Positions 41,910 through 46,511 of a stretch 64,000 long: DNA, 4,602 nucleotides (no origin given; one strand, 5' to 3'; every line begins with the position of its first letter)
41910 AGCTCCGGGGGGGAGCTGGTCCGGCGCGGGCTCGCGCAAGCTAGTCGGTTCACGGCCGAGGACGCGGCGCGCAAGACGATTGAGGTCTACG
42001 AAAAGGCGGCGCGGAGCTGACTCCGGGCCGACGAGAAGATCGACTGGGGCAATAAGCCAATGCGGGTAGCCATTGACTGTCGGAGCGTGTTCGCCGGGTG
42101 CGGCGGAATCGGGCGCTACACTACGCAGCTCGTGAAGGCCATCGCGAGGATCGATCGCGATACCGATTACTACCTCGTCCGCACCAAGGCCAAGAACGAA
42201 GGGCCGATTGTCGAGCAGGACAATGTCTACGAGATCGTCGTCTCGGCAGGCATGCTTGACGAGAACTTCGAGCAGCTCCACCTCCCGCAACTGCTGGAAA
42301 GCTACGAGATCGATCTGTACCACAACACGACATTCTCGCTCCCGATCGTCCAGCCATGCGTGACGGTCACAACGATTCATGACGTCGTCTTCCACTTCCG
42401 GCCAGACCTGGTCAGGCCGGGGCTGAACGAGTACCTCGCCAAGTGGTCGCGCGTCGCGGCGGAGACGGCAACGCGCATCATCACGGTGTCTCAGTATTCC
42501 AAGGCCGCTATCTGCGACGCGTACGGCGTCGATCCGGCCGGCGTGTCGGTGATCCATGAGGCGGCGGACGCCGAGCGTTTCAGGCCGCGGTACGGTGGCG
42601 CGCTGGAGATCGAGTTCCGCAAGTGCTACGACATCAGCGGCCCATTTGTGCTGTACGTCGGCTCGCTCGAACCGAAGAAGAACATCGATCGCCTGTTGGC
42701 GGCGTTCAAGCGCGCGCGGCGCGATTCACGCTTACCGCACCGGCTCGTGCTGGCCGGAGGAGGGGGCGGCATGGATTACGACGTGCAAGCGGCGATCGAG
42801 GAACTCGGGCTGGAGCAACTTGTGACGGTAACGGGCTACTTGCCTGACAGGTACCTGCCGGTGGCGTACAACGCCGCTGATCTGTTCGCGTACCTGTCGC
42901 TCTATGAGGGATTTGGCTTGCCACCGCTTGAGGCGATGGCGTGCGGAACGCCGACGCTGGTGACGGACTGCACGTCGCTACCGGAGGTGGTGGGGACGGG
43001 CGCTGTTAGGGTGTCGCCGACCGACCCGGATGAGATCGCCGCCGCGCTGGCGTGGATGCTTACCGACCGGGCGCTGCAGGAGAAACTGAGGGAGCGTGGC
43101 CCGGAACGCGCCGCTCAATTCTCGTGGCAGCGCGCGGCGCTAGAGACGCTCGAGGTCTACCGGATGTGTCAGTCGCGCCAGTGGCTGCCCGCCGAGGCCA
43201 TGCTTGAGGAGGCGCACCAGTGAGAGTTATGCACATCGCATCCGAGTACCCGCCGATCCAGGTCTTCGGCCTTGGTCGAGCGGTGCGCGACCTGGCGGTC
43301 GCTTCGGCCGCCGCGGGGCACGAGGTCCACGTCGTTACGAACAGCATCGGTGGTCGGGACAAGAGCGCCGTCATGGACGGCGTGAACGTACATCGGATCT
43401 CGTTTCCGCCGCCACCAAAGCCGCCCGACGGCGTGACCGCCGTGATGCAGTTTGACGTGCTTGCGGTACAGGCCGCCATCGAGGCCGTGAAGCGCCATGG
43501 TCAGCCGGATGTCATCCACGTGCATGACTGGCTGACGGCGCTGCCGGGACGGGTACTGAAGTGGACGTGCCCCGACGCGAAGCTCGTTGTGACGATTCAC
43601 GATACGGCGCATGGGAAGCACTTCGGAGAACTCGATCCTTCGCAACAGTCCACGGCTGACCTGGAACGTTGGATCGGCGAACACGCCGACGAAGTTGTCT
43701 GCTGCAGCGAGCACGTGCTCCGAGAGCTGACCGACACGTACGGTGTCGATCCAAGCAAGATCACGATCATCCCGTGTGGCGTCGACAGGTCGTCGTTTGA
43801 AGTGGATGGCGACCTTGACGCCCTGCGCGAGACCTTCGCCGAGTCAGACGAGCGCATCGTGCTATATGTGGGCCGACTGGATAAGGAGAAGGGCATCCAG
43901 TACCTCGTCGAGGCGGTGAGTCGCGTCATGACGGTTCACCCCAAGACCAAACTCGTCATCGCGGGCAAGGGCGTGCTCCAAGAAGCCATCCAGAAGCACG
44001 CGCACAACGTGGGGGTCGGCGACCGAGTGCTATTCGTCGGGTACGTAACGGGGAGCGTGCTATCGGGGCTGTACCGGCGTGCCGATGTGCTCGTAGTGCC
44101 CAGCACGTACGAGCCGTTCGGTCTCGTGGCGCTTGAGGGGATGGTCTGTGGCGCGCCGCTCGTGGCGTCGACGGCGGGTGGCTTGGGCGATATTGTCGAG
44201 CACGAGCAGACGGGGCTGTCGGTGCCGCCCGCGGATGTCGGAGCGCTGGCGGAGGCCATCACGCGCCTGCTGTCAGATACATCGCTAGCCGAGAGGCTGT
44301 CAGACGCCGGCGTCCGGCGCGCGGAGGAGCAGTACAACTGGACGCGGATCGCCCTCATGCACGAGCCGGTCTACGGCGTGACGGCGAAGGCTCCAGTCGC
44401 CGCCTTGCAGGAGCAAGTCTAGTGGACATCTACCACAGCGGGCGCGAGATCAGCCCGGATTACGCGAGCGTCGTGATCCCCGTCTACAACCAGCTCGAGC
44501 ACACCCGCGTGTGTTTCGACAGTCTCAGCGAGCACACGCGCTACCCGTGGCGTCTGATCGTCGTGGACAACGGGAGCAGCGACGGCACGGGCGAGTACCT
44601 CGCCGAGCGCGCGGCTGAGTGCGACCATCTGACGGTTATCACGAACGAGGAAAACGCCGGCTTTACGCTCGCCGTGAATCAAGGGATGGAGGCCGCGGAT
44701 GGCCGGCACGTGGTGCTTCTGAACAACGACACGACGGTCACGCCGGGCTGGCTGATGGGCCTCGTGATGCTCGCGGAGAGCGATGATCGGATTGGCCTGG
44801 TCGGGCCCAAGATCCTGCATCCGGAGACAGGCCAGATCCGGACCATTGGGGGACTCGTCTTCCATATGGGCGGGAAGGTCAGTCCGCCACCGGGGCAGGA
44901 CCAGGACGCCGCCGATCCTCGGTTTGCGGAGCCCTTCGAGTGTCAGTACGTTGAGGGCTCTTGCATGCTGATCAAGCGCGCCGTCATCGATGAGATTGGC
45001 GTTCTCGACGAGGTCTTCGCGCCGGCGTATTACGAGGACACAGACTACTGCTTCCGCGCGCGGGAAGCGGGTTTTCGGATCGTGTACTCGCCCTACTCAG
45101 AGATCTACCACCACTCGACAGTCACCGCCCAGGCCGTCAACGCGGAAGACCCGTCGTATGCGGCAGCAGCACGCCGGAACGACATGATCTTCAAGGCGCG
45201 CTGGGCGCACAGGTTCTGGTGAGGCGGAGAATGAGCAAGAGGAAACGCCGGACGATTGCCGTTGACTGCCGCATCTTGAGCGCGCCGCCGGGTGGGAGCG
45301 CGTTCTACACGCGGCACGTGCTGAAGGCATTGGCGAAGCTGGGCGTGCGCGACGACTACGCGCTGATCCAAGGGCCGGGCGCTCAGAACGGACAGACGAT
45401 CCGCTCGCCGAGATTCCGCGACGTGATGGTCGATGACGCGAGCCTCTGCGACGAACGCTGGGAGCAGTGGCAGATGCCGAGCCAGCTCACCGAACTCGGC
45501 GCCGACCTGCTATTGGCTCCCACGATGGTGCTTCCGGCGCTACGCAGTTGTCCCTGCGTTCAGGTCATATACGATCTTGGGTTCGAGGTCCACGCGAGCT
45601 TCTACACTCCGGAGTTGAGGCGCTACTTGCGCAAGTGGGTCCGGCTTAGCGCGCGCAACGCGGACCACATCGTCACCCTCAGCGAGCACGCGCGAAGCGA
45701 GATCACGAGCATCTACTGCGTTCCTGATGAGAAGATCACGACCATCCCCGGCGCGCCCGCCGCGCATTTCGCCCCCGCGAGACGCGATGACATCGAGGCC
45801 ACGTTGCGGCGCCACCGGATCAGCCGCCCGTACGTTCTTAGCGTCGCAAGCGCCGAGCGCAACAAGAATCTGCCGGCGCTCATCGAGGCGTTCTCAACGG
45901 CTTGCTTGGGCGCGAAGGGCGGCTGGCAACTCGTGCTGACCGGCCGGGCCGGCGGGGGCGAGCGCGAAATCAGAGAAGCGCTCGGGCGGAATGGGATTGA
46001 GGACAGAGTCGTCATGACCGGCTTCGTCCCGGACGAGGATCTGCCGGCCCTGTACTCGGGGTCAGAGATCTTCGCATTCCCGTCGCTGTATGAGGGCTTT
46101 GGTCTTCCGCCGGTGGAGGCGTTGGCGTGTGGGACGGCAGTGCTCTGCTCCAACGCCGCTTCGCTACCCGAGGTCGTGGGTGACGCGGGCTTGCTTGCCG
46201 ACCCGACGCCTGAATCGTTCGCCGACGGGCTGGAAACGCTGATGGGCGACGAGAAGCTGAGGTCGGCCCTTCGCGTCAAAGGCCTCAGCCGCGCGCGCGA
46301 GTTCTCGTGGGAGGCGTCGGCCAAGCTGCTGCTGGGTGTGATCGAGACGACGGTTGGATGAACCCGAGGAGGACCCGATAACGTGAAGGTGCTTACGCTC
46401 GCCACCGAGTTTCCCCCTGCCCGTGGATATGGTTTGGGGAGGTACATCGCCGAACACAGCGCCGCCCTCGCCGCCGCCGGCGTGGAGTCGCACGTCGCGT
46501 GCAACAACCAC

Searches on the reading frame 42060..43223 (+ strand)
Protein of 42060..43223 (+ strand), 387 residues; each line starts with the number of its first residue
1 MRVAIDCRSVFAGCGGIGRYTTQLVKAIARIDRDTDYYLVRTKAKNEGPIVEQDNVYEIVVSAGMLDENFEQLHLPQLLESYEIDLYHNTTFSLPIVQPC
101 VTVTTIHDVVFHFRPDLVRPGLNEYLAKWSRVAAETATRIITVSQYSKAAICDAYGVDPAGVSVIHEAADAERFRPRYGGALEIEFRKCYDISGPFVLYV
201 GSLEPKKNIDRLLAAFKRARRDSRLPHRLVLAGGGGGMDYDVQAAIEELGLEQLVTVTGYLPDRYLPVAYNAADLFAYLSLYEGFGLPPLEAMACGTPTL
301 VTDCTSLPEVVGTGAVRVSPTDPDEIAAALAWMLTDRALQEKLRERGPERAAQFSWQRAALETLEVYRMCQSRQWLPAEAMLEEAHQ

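Call 64: search_protein_families(library=pfam, proteins=[window:42060-43223:+], max_evalue=0.0001)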
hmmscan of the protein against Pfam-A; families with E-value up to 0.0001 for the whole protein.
window:42060-43223:+ (387 aa): 5 families
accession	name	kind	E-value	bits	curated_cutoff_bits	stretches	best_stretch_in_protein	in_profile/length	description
PF00534.26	Glycos_transf_1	-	2.3e-38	131.8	26.4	1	195-349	16-171/172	Glycosyl transferases group 1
PF13692.12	Glyco_trans_1_4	-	1.4e-30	106.9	27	1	195-336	2-142/142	Glycosyl transferases group 1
PF13439.12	Glyco_transf_4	-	6.5e-14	52.8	28.5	1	15-173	2-170/170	Glycosyltransferase Family 4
PF20706.3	GT4-conflict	-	1.7e-11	44.2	26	1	195-360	198-382/385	Family 4 Glycosyltransferase in conflict systems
PF13524.12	Glyco_trans_1_2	-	9.1e-06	26.1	25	1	243-360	27-139/144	Glycosyl transferase-like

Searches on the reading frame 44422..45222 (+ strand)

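Call 64: search_protein_families(library=pfam, proteins=[window:44422-45222:+], max_evalue=0.0001)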
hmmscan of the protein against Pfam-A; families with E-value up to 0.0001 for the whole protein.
window:44422-45222:+ (266 aa): 5 families
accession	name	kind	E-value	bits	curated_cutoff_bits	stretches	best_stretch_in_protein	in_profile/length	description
PF00535.33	Glycos_transf_2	-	2.8e-27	96.2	23.3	1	16-191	1-166/168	Glycosyl transferase family 2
PF13641.12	Glyco_tranf_2_3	-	5.3e-20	72.9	27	1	12-237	1-218/230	Glycosyltransferase like family 2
PF10111.15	Glyco_tranf_2_2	-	5.5e-08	33.1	27.3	1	16-214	1-200/276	Glycosyltransferase like family 2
PF13632.12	Glyco_trans_2_3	-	1.8e-07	31.6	27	1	96-235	1-128/198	Glycosyl transferase family group 2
PF13712.12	Glyco_tranf_2_5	-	2e-06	28.1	27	1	73-229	33-186/210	Glycosyltransferase like family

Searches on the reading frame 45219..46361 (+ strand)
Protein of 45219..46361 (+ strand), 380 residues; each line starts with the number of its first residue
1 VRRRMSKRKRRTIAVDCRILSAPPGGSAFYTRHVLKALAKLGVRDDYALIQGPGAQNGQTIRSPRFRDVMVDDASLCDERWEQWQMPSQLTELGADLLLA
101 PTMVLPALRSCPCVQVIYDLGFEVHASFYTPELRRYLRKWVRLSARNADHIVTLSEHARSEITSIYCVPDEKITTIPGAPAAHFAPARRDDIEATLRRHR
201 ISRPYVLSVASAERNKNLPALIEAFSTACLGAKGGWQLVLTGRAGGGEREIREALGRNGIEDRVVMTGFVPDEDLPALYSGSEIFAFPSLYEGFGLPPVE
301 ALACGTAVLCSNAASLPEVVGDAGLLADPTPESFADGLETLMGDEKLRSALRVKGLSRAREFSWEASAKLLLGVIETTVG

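Call 65: search_protein_families(library=pfam, proteins=[window:45219-46361:+], max_evalue=0.0001)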
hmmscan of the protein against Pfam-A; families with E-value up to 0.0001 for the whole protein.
window:45219-46361:+ (380 aa): 6 families
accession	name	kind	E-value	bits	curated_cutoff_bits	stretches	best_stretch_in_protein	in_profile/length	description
PF00534.26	Glycos_transf_1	-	1.1e-32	113.4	26.4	1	202-352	14-166/172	Glycosyl transferases group 1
PF13692.12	Glyco_trans_1_4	-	8.7e-28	97.8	27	1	204-344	2-142/142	Glycosyl transferases group 1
PF13439.12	Glyco_transf_4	-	1.4e-10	41.9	28.5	1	24-177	1-163/170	Glycosyltransferase Family 4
PF20706.3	GT4-conflict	-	2.5e-10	40.3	26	1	184-320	177-320/385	Family 4 Glycosyltransferase in conflict systems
PF13579.12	Glyco_trans_4_4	-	1.4e-08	35.7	29.7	1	25-177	1-156/158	Glycosyl transferase 4-like domain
PF13524.12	Glyco_trans_1_2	-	6.7e-07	29.8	25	1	254-371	27-142/144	Glycosyl transferase-like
